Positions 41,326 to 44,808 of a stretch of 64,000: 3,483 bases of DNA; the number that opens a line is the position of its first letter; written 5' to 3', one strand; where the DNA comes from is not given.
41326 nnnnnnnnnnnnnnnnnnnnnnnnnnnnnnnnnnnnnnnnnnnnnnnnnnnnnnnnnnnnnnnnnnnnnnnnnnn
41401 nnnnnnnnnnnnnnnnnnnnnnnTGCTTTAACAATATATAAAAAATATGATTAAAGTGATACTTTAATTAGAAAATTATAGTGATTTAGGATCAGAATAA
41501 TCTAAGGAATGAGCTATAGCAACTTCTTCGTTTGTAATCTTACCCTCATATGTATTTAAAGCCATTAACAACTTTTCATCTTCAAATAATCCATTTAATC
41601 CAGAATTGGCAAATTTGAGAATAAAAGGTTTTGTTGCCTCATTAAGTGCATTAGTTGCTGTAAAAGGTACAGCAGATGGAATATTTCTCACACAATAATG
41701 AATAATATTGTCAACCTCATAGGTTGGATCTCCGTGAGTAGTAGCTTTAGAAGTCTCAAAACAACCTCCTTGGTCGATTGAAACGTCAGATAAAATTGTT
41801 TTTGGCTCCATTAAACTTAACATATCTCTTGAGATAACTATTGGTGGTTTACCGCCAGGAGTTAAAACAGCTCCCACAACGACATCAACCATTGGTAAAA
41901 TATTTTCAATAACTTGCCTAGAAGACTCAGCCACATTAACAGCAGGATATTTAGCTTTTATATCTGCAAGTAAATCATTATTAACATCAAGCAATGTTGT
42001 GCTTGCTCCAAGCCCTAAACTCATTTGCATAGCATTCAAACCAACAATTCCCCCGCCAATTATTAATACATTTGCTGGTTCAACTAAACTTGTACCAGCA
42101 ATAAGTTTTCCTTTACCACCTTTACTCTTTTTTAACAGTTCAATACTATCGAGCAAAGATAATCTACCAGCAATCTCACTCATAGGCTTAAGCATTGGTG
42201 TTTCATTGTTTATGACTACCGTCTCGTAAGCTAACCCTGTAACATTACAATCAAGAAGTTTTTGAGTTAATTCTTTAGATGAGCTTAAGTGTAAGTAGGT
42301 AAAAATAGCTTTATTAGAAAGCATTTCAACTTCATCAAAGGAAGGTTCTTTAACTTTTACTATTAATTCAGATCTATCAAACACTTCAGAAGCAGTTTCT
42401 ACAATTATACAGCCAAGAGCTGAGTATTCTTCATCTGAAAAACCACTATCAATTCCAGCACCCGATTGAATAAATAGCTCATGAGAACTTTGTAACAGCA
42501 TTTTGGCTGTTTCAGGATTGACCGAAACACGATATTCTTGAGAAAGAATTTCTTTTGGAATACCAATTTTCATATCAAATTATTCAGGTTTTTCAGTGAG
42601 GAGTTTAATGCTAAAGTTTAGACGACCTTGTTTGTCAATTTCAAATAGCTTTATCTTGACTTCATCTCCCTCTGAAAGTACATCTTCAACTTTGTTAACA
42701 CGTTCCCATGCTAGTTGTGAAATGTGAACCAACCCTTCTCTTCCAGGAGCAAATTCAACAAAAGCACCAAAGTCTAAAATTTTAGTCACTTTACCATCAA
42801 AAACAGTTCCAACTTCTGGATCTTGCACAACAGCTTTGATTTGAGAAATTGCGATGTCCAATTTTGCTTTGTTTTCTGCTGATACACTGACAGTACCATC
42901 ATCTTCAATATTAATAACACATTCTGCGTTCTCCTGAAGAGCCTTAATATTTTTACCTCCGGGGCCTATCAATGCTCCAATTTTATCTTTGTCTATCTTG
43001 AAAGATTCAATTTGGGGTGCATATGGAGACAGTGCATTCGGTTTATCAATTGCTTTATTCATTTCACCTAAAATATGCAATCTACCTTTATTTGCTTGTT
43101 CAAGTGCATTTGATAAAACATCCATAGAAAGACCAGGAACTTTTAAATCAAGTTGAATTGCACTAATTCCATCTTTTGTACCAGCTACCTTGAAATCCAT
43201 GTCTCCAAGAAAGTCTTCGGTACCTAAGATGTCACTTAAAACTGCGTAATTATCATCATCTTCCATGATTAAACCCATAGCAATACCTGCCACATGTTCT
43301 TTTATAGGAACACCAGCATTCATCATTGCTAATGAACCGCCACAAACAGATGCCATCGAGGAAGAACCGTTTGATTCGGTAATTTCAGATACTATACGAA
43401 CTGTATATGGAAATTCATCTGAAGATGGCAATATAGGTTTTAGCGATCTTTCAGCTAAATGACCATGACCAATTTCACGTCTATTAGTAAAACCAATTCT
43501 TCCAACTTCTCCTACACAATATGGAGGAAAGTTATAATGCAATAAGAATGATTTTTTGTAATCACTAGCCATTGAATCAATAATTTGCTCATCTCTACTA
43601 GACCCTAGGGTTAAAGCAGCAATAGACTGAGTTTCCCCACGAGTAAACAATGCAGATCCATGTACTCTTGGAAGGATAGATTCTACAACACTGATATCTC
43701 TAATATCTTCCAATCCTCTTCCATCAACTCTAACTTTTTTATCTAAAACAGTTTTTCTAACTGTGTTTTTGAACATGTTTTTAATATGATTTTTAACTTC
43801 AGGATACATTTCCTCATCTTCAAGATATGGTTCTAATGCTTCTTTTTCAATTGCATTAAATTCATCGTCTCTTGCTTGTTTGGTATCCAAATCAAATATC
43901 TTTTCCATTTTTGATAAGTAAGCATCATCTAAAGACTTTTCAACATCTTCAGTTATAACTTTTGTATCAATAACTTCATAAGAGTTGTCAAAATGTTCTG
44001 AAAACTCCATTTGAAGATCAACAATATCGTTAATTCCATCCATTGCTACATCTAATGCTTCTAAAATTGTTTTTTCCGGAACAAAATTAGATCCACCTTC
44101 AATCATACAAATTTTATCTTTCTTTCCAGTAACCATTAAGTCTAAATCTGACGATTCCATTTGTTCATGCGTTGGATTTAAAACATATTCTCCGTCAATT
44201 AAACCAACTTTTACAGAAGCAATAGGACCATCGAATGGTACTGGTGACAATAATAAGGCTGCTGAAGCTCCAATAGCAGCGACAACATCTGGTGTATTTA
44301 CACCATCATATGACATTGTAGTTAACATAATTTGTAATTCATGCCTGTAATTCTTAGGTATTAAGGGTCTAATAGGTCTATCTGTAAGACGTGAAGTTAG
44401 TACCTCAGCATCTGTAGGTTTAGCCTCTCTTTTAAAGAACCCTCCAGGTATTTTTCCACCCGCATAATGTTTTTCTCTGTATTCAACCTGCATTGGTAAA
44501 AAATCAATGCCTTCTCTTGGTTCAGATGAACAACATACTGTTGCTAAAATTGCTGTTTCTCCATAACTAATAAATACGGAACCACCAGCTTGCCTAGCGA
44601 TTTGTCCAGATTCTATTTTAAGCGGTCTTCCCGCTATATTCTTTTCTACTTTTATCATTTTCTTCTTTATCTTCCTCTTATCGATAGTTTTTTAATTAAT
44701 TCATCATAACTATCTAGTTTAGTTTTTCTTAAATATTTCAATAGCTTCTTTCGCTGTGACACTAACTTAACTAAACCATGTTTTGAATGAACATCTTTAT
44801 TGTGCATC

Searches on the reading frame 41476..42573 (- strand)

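Call 15: search_protein_families(library=pfam, proteins=[window:41476-42573:-], max_evalue=0.01)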
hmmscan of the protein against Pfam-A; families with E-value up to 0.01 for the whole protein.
window:41476-42573:- (365 aa): 3 families
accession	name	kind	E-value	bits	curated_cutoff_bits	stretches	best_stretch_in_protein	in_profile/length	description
PF01262.27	AlaDh_PNT_C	-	4.4e-64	216.3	23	1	145-349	7-214/214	Alanine dehydrogenase/PNT, C-terminal domain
PF05222.21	AlaDh_PNT_N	-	5.3e-38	130.8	30.4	1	4-135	1-136/136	Alanine dehydrogenase/PNT, N-terminal domain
PF07992.20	Pyr_redox_2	-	0.0047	16.8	26.1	1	135-203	123-179/291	Pyridine nucleotide-disulphide oxidoreductase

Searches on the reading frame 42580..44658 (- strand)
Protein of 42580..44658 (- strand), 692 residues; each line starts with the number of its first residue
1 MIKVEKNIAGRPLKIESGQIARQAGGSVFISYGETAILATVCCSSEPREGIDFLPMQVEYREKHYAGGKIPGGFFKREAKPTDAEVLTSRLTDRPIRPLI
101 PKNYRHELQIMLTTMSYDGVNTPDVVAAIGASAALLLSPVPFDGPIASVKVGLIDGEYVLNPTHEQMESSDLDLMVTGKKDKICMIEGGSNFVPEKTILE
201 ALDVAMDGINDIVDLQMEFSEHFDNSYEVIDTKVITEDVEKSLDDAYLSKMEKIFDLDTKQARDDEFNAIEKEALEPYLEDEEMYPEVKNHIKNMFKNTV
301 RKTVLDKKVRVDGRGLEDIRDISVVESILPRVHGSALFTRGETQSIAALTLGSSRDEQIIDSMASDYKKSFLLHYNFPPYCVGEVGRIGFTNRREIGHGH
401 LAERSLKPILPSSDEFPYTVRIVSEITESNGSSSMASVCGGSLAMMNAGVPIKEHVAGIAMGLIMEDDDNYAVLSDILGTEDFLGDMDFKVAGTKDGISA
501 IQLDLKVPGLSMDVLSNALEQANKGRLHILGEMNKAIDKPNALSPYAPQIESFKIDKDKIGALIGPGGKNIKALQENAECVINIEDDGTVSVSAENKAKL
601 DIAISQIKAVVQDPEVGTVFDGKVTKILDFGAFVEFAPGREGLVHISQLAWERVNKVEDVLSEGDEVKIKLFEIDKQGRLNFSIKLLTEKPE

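Call 15: search_protein_families(library=pfam, proteins=[window:42580-44658:-], max_evalue=0.01)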
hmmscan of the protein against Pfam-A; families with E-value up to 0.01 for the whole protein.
window:42580-44658:- (692 aa): 7 families
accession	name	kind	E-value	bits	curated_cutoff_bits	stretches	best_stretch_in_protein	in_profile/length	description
PF01138.27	RNase_PH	-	1.6e-54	184.2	25.5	2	10-141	2-130/130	3' exoribonuclease family, domain 1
PF03725.20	RNase_PH_C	-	1.9e-23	82.6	20.8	2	144-207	1-66/67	3' exoribonuclease family, domain 2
PF00575.29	S1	-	8.8e-20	71.3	22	1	614-685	2-74/74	S1 RNA binding domain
PF03726.19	PNPase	-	1.4e-11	45.1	24.6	1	239-314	2-80/81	Polyribonucleotide nucleotidyltransferase, RNA binding domain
PF00013.35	KH_1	-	1.7e-10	40.9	21.5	1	551-608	2-65/66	KH domain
PF13083.13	KH_KhpA-B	-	0.0015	18.8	32.1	1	554-586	34-66/73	KhpA/KhpB, KH domain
PF22675.2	KH-I_KHDC4-BBP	-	0.0041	17.4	30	0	560-598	8-50/76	KHDC4/BBP-like, KH-domain type I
